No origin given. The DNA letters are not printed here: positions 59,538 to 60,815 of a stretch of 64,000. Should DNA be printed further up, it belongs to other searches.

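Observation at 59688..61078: UvrC N-terminal-half homologue with a degenerate GIY-YIG motif, translationally coupled to a stand-alone receiver domain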

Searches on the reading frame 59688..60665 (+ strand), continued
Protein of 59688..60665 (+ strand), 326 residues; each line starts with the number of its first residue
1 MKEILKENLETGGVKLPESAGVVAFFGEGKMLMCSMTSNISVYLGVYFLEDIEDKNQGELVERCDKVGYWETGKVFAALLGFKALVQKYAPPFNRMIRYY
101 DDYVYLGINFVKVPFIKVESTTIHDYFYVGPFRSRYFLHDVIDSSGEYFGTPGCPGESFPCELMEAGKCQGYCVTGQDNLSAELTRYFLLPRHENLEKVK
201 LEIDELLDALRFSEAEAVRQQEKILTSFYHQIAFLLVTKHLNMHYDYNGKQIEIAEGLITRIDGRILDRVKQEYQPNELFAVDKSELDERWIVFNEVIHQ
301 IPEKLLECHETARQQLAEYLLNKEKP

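Call 15: find_encoding_contigs(protein=P0004, flank=8000, max_places=2)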
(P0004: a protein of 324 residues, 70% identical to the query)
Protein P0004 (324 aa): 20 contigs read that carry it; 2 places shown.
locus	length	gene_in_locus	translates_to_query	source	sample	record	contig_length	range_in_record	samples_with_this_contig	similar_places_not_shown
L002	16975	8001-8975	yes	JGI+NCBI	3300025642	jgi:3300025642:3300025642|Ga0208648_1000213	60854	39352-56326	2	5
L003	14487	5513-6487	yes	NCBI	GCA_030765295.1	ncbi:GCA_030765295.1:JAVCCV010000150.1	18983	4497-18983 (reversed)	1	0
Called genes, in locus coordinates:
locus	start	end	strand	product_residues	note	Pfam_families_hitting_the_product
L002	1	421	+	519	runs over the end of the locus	PF04223:CitF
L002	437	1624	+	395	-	PF00180:Iso_dh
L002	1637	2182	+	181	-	-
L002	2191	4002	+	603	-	PF00330:Aconitase, PF00694:Aconitase_C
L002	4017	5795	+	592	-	PF00330:Aconitase, PF00694:Aconitase_C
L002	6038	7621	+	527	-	PF00144:Beta-lactamase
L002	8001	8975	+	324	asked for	-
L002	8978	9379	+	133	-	PF00072:Response_reg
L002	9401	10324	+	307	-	-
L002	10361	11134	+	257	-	PF03819:MazG, PF01503:PRA-PH (weak), PF03819:MazG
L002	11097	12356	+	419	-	PF02518:HATPase_c, PF14501:HATPase_c_5 (weak)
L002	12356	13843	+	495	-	PF03853:YjeF_N, PF01256:Carb_kinase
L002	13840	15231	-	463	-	PF00072:Response_reg, PF01078:Mg_chelatase (faint), PF00158:Sigma54_activat, PF14532:Sigma54_activ_2, PF07728:AAA_5 (faint), PF25601:AAA_lid_14, PF02954:HTH_8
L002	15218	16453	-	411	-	PF00072:Response_reg, PF00512:HisKA (weak), PF02518:HATPase_c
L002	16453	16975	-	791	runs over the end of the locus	PF13374:TPR_10 (faint), PF00515:TPR_1 (faint), PF07719:TPR_2 (faint), PF13181:TPR_8 (faint), PF13424:TPR_12 (weak), PF13424:TPR_12, PF07568:HisKA_2, PF02518:HATPase_c, +7 more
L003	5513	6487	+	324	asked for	-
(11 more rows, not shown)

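Call 16: find_encoding_contigs(protein=P0012, flank=8000, max_places=2)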
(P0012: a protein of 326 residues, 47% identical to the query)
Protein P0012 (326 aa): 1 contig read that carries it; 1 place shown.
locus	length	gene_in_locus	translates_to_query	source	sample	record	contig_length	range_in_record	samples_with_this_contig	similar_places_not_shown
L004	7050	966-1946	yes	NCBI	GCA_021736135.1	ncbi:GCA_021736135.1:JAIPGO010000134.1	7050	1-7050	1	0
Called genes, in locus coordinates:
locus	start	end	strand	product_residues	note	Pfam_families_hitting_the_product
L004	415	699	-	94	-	PF00076:RRM_1, PF13893:RRM_5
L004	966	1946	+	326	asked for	-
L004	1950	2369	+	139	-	PF00072:Response_reg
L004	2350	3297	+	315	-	-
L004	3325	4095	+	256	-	PF01503:PRA-PH (faint), PF12643:MazG-like (faint), PF03819:MazG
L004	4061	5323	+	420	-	PF02518:HATPase_c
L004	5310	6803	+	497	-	PF03853:YjeF_N, PF01256:Carb_kinase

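Call 17: find_encoding_contigs(protein=P0010, flank=8000, max_places=2)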
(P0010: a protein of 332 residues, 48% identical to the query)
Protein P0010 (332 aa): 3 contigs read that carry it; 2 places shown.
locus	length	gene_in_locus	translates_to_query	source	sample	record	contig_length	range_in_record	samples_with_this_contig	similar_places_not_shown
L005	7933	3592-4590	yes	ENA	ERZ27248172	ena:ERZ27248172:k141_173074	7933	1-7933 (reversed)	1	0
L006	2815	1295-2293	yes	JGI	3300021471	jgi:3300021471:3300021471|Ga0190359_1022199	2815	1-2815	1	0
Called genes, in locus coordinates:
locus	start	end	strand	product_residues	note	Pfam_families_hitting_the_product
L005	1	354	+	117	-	?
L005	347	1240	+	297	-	PF17826:DUF5588, PF00515:TPR_1 (faint), PF07719:TPR_2 (faint), PF13424:TPR_12 (faint), PF13428:TPR_14 (faint), PF13432:TPR_16 (faint), PF13174:TPR_6 (faint), PF14559:TPR_19 (weak), +5 more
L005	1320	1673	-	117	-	PF01740:STAS, PF13466:STAS_2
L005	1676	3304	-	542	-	PF00072:Response_reg, PF13581:HATPase_c_2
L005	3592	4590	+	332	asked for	-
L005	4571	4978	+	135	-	PF00072:Response_reg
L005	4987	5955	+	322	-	-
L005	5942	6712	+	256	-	PF03819:MazG, PF12643:MazG-like (faint), PF01503:PRA-PH, PF03819:MazG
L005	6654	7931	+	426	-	?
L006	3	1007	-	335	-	?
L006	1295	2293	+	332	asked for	-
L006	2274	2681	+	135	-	PF00072:Response_reg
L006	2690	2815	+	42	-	?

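Call 18: find_encoding_contigs(protein=P0013, flank=8000, max_places=2)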
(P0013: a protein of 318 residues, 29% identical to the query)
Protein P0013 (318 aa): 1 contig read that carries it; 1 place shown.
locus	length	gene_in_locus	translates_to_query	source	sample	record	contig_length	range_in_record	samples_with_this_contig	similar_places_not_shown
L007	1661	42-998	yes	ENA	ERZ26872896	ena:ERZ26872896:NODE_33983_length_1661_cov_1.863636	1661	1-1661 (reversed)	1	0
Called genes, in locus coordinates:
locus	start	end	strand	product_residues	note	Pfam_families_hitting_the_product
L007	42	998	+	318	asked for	-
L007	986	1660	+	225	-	?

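Call 19: predict_structure(alignment_id=A1)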
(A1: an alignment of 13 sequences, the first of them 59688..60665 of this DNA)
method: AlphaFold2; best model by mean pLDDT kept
length: 326 residues; sequences in the alignment: 13
mean_pLDDT: 77.2   pTM: 0.74
mean pLDDT of the five models: 77.2, 76.8, 74.4, 73.9, 70.6
residues with pLDDT >= 90: 117; 70-90: 109; 50-70: 57; < 50: 43
segments of 3 or more residues with pLDDT < 50: 101-105, 107-136, 155-159, 324-326
pLDDT, mean of each block of 10 residues (from residue 1): 90 91 95 94 88 87 95 94 92 76 44 37 36 54 78 51 61 63 71 83 95 93 85 80 92 93 85 61 75 87 84 75 49
secondary structure, 60 per line:
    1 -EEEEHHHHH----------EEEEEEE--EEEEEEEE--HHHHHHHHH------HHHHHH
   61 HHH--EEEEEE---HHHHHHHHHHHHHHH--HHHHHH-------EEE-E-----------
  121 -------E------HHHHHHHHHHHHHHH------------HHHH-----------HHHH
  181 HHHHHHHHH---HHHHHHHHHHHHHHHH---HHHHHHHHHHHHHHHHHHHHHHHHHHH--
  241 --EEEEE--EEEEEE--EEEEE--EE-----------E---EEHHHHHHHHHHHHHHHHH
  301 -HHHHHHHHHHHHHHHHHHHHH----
elements in order: E2-5 H6-10 E21-27 E30-37 H40-48 H55-63 E66-71 H75-89 H92-97 E105-107 H135-149 H162-165 H177-189 H193-208 H212-238 E243-247 E250-255 E258-262 H284-300 H302-322

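Call 22: fold_search(model_id=the predicted structure, library=pdb)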
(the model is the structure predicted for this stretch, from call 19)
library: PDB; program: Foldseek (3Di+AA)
matches with E <= 10: 116; with E <= 0.001: 9
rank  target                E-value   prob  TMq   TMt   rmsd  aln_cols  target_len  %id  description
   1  1yd6_B                1.2e-05  1.00  0.24  0.86   1.4        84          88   23  Crystal structure of the GIY-YIG N-terminal endonuclease domain of UvrC from Bacillus caldotenax (released 2005-03-01)
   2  1yd6_C                8.8e-05  1.00  0.26  0.83   2.0        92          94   22  Crystal structure of the GIY-YIG N-terminal endonuclease domain of UvrC from Bacillus caldotenax (released 2005-03-01)
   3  1yd6_A                1.2e-04  1.00  0.26  0.84   2.0        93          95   22  Crystal structure of the GIY-YIG N-terminal endonuclease domain of UvrC from Bacillus caldotenax (released 2005-03-01)
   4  1yd6_D                1.2e-04  1.00  0.26  0.83   2.5       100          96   25  Crystal structure of the GIY-YIG N-terminal endonuclease domain of UvrC from Bacillus caldotenax (released 2005-03-01)
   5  1ycz                  3.4e-04  1.00  0.25  0.88   3.3        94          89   21  Crystal structure of the GIY-YIG N-terminal endonuclease domain of UvrC from Thermotoga maritima (released 2005-03-01)
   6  1yd5                  3.4e-04  1.00  0.25  0.85   3.4        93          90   20  Crystal structure of the GIY-YIG N-terminal endonuclease domain of UvrC from Thermotoga maritima: Point mutant N88A boun (released 2005-03-01)
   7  1yd4                  3.8e-04  1.00  0.25  0.87   3.4        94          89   21  Crystal structure of the GIY-YIG N-terminal endonuclease domain of UvrC from Thermotoga maritima: Point mutant Y29F boun (released 2005-03-01)
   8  1yd2                  3.8e-04  1.00  0.25  0.87   3.3        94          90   21  Crystal structure of the GIY-YIG N-terminal endonuclease domain of UvrC from Thermotoga maritima: Point mutant Y19F boun (released 2005-03-01)
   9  1yd3                  4.2e-04  1.00  0.25  0.87   3.3        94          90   20  Crystal structure of the GIY-YIG N-terminal endonuclease domain of UvrC from Thermotoga maritima: Point mutant Y43F boun (released 2005-03-01)
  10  2lwf_MODEL_1_A        7.7e-02  0.98  0.21  0.49   5.1       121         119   13  Structure of N-terminal domain of a plant Grx (released 2013-05-22)
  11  2wsh_B                3.6e-01  0.75  0.18  0.40   7.2       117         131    8  Structure of bacteriophage T4 EndoII E118A mutant (released 2010-03-02)
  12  2wsh_D                5.3e-01  0.80  0.19  0.41   6.8       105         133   10  Structure of bacteriophage T4 EndoII E118A mutant (released 2010-03-02)
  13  9qcl_B                8.6e-01  0.44  0.14  0.06  19.7        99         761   20  S.aureus ClpC tetradecameric resting state (released 2025-08-27)
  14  9qqr_B                1.1e+00  0.33  0.12  0.05  18.6       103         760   17  S.aureus ClpC decameric resting state (released 2025-07-30)
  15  4dlo_B                1.1e+00  0.09  0.13  0.13  15.1       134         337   10  Crystal structure of the GAIN and HormR domains of brain angiogenesis inhibitor 3 (BAI3) (released 2012-02-22)
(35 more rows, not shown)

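Call 27: find_related_loci(query=A1, collection=genome_contigs, flank=8000)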
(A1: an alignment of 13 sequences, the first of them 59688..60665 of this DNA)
Query A1 (326 aa) in genome_contigs; peptide patterns used: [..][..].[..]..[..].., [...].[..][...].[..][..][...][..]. (x = any residue, [..] = any of these).
84 stretches matched a pattern; 5 encode a relative of the query (tblastn E <= 1e-3); 5 distinct loci.
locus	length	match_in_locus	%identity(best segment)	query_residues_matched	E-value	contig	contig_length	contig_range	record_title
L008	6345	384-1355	72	1-324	2e-172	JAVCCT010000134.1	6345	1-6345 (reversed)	MAG: Candidatus Stygibacter frigidus isolate MAG_3300035698_198 Ga0374944_283070, whole genome shotgun sequence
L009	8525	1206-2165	65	1-320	8e-148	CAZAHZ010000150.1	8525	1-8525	MAG TPA_asm: uncultured Candidatus Cloacimonadota bacterium isolate SRP178699_co2_176 genome assembly, contig: NODE_8931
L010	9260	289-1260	58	1-324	9e-122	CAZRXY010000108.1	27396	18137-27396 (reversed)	MAG TPA_asm: uncultured Candidatus Cloacimonadota bacterium isolate SRP067234_co1_53 genome assembly, contig: k99_408135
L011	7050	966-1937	47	1-324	7e-97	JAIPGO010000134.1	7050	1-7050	MAG: Candidatus Cloacimonadota bacterium isolate Tobar13.5m-G51 Tobar13-5m-C11371, whole genome shotgun sequence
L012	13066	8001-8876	30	15-303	3e-39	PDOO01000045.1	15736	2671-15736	MAG: Candidatus Cloacimonadota bacterium isolate DOLZORAL124_36_10 DolZOral124_scaffold_5998, whole genome shotgun seque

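Call 33: search_protein_representatives(alignment_id=A1)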
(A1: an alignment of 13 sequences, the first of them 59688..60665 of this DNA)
Query: 13 sequences, 325 profile positions. Proteins with E-value up to 0.001 (for the whole library): 5467; up to 1e-10: 997; up to 1e-30: 87. The best 150 are listed.
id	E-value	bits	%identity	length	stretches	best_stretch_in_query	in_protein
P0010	7.4e-145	498.5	-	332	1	1-324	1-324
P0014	6.3e-117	406.7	-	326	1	1-324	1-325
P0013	3.5e-98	345.1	-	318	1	4-323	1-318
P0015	3.0e-81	289.4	-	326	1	1-317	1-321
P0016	8.6e-80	284.6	-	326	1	1-322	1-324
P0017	3.0e-79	282.9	-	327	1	1-319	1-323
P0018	5.3e-77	275.5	-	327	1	1-321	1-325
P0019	4.6e-75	269.1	-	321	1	2-316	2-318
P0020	7.9e-74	265.0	-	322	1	1-316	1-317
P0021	9.0e-74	264.9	-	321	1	11-317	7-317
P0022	1.1e-73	264.5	-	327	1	3-320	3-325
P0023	1.5e-73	264.1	-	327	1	3-319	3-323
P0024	2.8e-73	263.2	-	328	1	7-320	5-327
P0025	9.5e-73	261.5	-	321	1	5-318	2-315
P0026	2.0e-71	257.1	-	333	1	9-314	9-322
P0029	1.6e-70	254.2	-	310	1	4-300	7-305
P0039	1.1e-65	238.3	-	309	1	17-303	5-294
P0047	3.8e-60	220.1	-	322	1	15-309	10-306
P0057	4.2e-55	203.5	-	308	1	14-299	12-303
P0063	3.9e-51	190.5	-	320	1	14-296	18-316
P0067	2.0e-50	188.1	-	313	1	14-295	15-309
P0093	2.3e-34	135.4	-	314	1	15-314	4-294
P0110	3.7e-20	88.7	-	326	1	12-237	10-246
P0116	2.7e-19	85.8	-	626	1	14-269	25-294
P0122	2.8e-18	82.5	-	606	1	7-225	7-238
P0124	3.9e-18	82.0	-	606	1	7-228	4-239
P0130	1.8e-17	79.8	-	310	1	15-298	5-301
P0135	6.1e-17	78.1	-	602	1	15-229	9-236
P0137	9.5e-17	77.5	-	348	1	8-300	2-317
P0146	2.5e-16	76.1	-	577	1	15-243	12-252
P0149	3.3e-16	75.7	-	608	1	15-227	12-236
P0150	3.8e-16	75.5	-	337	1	15-300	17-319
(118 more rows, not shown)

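Call 39: find_encoding_contigs(protein=P0015, flank=6000, max_places=2)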
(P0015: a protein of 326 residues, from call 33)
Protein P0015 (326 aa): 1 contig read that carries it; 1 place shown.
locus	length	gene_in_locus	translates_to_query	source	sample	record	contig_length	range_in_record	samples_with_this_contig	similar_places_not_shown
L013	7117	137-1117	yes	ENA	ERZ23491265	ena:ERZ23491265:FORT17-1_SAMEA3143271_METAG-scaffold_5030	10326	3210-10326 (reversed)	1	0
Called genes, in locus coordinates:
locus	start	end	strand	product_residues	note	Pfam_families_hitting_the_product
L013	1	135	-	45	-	?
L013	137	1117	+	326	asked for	-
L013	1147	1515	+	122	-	PF00072:Response_reg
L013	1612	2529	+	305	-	-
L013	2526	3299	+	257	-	PF01503:PRA-PH (faint), PF03819:MazG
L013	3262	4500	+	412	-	PF02518:HATPase_c, PF14501:HATPase_c_5 (weak)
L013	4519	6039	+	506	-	PF03853:YjeF_N, PF01256:Carb_kinase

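Call 40: list_cluster_members(proteins=[P0015, P0016, P0019, P0025, P0029, P0039, P0047, P0057, P0063, P0067])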
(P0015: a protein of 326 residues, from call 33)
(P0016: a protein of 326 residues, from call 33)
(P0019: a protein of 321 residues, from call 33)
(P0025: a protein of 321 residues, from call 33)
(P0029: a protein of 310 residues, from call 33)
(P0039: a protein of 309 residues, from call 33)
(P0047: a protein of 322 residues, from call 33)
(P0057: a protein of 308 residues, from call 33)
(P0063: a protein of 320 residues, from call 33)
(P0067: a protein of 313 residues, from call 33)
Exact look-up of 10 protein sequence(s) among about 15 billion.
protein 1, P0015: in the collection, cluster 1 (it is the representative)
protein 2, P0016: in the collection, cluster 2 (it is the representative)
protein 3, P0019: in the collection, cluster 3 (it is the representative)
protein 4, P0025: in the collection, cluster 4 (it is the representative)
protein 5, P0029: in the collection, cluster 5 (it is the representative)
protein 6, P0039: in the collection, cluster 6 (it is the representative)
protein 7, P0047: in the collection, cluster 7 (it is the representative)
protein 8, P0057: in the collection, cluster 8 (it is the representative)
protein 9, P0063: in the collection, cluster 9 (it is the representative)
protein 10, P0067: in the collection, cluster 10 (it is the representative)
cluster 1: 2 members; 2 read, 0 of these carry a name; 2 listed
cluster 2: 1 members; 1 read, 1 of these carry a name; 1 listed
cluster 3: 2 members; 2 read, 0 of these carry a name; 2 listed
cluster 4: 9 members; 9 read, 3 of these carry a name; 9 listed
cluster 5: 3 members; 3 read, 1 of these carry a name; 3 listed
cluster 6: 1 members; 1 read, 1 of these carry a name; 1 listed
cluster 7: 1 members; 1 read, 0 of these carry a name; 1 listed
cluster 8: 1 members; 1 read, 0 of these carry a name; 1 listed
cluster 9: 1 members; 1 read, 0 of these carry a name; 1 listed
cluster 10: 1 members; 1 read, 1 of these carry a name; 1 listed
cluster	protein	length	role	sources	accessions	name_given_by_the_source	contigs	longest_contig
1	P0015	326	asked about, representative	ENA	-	-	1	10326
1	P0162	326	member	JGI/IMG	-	-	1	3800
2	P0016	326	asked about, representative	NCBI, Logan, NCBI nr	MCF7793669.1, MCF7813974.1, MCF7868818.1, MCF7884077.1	MAG: hypothetical protein K9N09_08970 [Candidatus Cloacimonetes bacterium] | hypothetical protein [Candidatus Cloacimonadota bacterium]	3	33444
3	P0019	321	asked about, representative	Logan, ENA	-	-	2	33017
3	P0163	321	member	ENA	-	-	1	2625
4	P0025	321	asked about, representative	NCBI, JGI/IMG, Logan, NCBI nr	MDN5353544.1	MAG: excinuclease subunit [Candidatus Cloacimonadota bacterium] | excinuclease UvrABC nuclease subunit | excinuclease subunit [Candidatus Cloacimonadota bacterium]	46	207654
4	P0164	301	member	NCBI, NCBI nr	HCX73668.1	MAG TPA: hypothetical protein DHM37_08115, partial [Candidatus Cloacimonas sp.] | hypothetical protein [Candidatus Cloacimonas sp.]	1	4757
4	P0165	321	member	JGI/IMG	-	excinuclease UvrABC nuclease subunit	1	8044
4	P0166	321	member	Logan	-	-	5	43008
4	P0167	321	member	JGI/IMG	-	-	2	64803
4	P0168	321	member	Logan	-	-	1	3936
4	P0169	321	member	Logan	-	-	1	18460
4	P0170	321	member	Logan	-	-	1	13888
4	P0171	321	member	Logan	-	-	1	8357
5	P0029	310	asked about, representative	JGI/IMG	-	excinuclease UvrABC nuclease subunit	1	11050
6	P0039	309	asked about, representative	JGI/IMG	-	excinuclease UvrABC nuclease subunit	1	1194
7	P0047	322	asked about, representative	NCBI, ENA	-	-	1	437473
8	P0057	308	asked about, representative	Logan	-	-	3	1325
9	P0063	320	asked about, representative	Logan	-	-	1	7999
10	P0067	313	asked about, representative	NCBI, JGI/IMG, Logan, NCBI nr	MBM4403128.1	MAG: hypothetical protein FJ042_01885 [Candidatus Cloacimonetes bacterium] | hypothetical protein [Candidatus Cloacimonadota bacterium]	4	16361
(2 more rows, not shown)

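Call 41: find_encoding_contigs(protein=P0025, flank=7000, max_places=1)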
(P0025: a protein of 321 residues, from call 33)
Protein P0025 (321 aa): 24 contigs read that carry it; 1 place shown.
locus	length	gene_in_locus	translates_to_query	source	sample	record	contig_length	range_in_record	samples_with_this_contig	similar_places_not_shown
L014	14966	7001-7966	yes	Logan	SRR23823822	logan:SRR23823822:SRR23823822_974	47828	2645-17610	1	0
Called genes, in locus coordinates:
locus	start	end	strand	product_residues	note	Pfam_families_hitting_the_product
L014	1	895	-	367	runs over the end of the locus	PF00266:Aminotran_5 (weak), PF01041:DegT_DnrJ_EryC1, PF01053:Cys_Met_Meta_PP, PF01212:Beta_elim_lyase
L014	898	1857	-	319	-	PF01073:3Beta_HSD, PF01370:Epimerase, PF02719:Polysacc_synt_2, PF04321:RmlD_sub_bind (weak), PF16363:GDP_Man_Dehyd, PF07993:NAD_binding_4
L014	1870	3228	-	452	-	PF10531:SLBB (weak), PF22461:SLBB_2, PF10531:SLBB (weak)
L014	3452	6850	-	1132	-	PF17757:UvrB_inter, PF02559:CarD_TRCF_RID, PF00270:DEAD, PF04851:ResIII, PF00271:Helicase_C, PF03461:TRCF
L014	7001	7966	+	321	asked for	-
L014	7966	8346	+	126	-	PF00072:Response_reg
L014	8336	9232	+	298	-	-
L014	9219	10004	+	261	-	PF01503:PRA-PH (faint), PF03819:MazG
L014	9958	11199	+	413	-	PF02518:HATPase_c, PF14501:HATPase_c_5 (weak)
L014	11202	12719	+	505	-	PF03853:YjeF_N, PF01256:Carb_kinase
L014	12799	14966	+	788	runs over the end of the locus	PF00932:LTD, PF07705:CARDB (faint), PF13860:FlgD_ig (weak)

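Call 42: find_encoding_contigs(protein=P0047, flank=7000, max_places=1)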
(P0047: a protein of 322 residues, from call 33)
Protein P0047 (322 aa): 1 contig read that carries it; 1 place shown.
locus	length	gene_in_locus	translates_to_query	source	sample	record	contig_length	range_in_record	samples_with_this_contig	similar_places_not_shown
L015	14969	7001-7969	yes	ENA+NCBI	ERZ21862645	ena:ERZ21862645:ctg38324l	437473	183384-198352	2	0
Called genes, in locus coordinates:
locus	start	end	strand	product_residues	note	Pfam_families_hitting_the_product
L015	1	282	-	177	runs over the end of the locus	PF04542:Sigma70_r2, PF08281:Sigma70_r4_2, PF04545:Sigma70_r4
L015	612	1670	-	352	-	PF02030:Lipoprotein_8, PF01547:SBP_bac_1, PF13531:SBP_bac_11, PF13416:SBP_bac_8, PF13343:SBP_bac_6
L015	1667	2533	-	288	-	PF01026:TatD_DNase, PF04909:Amidohydro_2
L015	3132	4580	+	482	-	PF01943:Polysacc_synt, PF13440:Polysacc_synt_3, PF03023:MurJ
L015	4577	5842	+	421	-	PF13439:Glyco_transf_4, PF13579:Glyco_trans_4_4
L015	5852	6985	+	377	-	PF00534:Glycos_transf_1, PF13692:Glyco_trans_1_4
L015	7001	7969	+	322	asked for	-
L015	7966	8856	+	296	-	PF01259:SAICAR_synt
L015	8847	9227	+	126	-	PF00072:Response_reg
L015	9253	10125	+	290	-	-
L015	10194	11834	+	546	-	PF14561:TPR_20 (faint), PF25063:ARM_TT21_C, PF23914:TPR_CcmH_CycH, PF03704:BTAD (weak), PF13432:TPR_16, PF14559:TPR_19, PF13424:TPR_12 (weak), PF20308:TPR-S (weak), +12 more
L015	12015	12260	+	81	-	-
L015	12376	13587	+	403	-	PF14294:DUF4372, PF01609:DDE_Tnp_1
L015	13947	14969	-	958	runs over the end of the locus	PF00211:Guanylate_cyc, PF13191:AAA_16, PF13401:AAA_22 (weak), PF14559:TPR_19 (faint), PF07719:TPR_2 (weak), PF13424:TPR_12, PF17874:TPR_MalT (weak), PF13424:TPR_12 (weak), +5 more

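Call 43: find_encoding_contigs(protein=P0067, flank=7000, max_places=1)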
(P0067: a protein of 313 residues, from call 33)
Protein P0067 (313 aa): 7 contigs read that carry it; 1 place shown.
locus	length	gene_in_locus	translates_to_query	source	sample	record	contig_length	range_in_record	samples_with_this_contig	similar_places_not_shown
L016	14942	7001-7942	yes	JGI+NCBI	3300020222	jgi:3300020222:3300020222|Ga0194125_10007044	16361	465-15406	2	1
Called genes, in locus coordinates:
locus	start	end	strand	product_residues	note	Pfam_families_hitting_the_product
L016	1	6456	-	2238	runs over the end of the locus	-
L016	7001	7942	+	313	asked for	-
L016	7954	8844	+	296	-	PF01259:SAICAR_synt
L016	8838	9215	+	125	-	PF00072:Response_reg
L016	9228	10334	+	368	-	PF02606:LpxK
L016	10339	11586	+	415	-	PF03600:CitMHS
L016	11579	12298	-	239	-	PF20260:PUA_4, PF04452:Methyltrans_RNA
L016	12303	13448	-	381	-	PF00226:DnaJ, PF01556:DnaJ_C, PF27659:CHP02642 (faint), PF00684:DnaJ_CXXCXGXG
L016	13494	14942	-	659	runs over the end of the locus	PF00012:HSP70, PF06723:MreB_Mbl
